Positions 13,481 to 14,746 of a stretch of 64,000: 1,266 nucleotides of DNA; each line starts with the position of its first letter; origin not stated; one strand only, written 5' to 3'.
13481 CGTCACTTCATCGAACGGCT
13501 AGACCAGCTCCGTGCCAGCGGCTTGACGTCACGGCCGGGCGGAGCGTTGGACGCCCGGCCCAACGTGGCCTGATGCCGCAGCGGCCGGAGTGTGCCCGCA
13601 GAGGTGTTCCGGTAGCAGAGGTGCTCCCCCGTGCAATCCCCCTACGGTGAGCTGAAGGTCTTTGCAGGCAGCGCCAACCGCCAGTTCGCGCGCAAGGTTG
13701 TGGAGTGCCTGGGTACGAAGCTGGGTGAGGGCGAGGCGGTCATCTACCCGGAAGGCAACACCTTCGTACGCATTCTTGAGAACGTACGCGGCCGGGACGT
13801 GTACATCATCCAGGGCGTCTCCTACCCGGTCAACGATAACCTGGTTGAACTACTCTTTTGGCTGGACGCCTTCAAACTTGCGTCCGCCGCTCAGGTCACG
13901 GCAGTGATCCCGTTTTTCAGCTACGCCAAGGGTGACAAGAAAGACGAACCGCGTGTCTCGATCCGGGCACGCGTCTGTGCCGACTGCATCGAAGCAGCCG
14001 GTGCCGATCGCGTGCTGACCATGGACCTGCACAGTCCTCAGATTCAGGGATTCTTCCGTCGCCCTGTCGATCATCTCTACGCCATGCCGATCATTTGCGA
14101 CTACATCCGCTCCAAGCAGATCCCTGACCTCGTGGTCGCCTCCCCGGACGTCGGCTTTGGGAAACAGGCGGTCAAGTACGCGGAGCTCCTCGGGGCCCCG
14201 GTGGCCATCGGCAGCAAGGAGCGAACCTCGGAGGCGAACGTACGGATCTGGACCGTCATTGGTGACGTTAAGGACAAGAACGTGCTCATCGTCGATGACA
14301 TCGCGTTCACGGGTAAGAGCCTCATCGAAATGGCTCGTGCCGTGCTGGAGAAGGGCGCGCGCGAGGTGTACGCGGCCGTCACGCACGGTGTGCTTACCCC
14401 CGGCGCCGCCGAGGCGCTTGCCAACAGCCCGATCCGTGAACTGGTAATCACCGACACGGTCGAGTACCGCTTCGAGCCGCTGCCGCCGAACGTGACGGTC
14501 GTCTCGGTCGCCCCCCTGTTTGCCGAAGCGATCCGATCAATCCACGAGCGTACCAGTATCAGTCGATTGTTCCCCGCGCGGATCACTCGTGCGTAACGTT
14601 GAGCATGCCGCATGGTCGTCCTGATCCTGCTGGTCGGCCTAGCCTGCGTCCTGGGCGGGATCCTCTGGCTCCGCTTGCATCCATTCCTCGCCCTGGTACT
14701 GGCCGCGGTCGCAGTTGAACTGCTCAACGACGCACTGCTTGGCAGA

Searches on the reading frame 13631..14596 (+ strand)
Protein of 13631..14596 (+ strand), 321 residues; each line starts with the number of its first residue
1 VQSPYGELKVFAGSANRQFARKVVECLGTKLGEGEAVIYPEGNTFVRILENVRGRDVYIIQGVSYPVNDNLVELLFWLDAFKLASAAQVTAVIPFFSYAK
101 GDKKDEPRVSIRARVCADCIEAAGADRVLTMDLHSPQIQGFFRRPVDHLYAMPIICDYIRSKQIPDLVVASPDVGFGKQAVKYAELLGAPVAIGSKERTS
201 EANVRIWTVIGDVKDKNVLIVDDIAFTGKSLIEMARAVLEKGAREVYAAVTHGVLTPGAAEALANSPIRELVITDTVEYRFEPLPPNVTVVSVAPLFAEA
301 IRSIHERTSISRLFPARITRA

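Call 18: search_protein_families(library=pfam, proteins=[window:13631-14596:+], max_evalue=0.01)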
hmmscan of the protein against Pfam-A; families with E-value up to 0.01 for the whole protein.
window:13631-14596:+ (321 aa): 3 families
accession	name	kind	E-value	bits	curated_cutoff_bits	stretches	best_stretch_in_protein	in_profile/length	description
PF13793.12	Pribosyltran_N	-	9e-40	135.6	25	1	8-124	1-117/117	N-terminal domain of ribose phosphate pyrophosphokinase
PF14572.12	Pribosyl_synth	-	1.8e-20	74.1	27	1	208-314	76-183/184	Phosphoribosyl synthetase-associated domain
PF00156.33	Pribosyltran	-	7.2e-10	38.8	26.3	1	203-252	79-124/158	Phosphoribosyl transferase domain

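Call 78: find_homologous_proteins(query=window:13631-14596:+, max_evalue=1e-60)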
Query window:13631-14596:+ (321 aa): 7904 proteins with E <= 1e-60 among 8000 candidates; the best 120 are listed.
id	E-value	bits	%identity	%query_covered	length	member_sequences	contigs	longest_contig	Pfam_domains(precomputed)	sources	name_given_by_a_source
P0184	5.9e-197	671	94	100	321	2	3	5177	PF00156.34,PF14572.13,PF13793.13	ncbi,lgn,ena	-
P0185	4.9e-196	668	94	100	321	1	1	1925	PF00156.34,PF14572.13,PF13793.13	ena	-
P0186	1.1e-176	605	85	100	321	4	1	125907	PF00156.34,PF14572.13,PF13793.13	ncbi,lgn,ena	-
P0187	2.1e-157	541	77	98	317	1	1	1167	PF00156.34,PF14572.13,PF13793.13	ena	-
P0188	1.4e-154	532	75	98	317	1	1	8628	PF00156.34,PF14572.13,PF13793.13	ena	-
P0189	1.9e-154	532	75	98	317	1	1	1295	PF00156.34,PF14572.13,PF13793.13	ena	-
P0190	2.4e-154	531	75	98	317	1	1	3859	PF00156.34,PF14572.13,PF13793.13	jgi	-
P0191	6.3e-154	530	76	98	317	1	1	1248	PF00156.34,PF14572.13,PF13793.13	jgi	jgi:ribose-phosphate pyrophosphokinase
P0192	1.0e-153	529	75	98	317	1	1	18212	PF00156.34,PF14572.13,PF13793.13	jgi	jgi:ribose-phosphate pyrophosphokinase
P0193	4.6e-153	527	76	98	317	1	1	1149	PF00156.34,PF14572.13,PF13793.13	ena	-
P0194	1.2e-152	526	75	98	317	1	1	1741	PF00156.34,PF14572.13,PF13793.13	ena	-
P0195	3.1e-152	524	74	98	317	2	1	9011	PF00156.34,PF14572.13,PF13793.13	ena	-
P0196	4.2e-152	524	75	98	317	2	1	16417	PF00156.34,PF14572.13,PF13793.13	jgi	-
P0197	6.0e-152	523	75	98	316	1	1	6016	PF00156.34,PF14572.13,PF13793.13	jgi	jgi:ribose-phosphate pyrophosphokinase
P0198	1.1e-151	522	75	98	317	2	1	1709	PF00156.34,PF14572.13,PF13793.13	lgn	-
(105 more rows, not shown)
